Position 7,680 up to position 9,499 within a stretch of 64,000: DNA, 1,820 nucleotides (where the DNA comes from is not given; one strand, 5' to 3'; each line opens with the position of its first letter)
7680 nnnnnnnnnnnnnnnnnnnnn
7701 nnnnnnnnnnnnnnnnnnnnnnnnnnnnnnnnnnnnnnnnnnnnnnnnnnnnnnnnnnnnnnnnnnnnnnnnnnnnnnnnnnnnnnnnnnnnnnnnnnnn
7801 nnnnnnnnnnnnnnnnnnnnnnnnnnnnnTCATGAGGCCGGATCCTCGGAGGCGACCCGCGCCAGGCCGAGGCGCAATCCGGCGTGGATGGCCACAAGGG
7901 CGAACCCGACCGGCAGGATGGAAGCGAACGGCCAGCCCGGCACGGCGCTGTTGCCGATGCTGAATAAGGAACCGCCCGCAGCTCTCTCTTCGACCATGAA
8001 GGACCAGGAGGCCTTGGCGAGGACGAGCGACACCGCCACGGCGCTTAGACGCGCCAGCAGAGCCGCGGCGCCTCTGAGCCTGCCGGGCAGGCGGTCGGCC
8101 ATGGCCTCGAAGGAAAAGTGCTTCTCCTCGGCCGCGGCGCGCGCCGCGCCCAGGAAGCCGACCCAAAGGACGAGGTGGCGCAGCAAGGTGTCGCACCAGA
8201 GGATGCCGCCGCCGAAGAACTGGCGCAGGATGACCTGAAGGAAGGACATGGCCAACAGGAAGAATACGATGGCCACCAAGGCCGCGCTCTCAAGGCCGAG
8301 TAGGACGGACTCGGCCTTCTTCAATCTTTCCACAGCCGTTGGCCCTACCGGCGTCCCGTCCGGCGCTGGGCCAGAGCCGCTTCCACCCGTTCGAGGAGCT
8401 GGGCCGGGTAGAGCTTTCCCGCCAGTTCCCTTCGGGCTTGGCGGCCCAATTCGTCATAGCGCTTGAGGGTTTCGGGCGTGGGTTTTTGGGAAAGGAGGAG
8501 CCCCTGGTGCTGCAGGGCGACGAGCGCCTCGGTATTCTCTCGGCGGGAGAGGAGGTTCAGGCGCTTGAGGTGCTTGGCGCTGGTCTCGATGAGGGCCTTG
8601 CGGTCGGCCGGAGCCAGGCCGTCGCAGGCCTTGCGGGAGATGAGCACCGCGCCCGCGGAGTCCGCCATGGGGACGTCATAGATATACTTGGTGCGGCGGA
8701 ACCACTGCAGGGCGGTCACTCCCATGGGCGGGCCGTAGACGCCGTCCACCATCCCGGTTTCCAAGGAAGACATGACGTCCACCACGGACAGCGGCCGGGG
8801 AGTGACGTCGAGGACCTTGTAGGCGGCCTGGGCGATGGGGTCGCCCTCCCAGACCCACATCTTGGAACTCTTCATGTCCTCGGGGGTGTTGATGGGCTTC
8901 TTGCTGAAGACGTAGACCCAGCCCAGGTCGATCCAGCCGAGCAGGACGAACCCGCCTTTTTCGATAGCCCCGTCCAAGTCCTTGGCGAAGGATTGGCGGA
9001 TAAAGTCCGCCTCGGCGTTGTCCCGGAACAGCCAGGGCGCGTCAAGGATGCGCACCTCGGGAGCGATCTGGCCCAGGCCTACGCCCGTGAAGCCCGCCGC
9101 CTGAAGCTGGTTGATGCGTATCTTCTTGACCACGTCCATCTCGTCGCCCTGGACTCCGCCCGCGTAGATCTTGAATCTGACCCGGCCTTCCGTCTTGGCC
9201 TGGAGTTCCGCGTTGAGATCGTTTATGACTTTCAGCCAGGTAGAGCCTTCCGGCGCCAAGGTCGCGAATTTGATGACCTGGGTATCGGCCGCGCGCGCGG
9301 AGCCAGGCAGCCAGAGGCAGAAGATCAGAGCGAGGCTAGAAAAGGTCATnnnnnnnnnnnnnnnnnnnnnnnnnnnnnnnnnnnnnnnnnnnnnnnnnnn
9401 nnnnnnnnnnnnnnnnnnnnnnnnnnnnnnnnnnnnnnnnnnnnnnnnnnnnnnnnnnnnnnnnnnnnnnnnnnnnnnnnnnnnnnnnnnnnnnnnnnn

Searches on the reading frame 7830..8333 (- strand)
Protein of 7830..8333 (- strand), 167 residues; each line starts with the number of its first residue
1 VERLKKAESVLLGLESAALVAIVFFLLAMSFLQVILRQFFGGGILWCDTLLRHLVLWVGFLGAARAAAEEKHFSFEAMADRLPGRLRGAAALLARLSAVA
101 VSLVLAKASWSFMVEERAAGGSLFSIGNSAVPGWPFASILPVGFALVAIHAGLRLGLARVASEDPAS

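Call 30: search_protein_families(library=pfam, proteins=[window:7830-8333:-], max_evalue=0.001)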
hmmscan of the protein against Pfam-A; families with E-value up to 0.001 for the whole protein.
window:7830-8333:- (167 aa): 1 family
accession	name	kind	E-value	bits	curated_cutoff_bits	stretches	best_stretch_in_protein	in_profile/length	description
PF04290.18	DctQ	-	1e-23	84.1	28.3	1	27-154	2-125/132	Tripartite ATP-independent periplasmic transporters, DctQ component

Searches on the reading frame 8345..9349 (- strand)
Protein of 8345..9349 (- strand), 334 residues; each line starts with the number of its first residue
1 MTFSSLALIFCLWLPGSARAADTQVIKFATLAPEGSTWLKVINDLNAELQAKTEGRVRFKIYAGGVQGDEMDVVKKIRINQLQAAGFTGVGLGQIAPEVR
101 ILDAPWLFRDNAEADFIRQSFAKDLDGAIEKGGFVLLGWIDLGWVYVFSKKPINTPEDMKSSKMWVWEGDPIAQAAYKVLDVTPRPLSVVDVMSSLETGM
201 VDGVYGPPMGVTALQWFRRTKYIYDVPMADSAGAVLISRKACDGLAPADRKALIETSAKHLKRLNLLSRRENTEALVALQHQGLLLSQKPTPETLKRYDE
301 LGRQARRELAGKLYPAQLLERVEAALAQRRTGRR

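Call 30: search_protein_families(library=pfam, proteins=[window:8345-9349:-], max_evalue=0.001)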
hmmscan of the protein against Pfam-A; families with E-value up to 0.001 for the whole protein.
window:8345-9349:- (334 aa): 1 family
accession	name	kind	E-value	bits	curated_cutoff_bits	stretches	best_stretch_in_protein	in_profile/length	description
PF03480.18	DctP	-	2.1e-37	129.5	23.4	1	28-294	1-267/286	Bacterial extracellular solute-binding protein, family 7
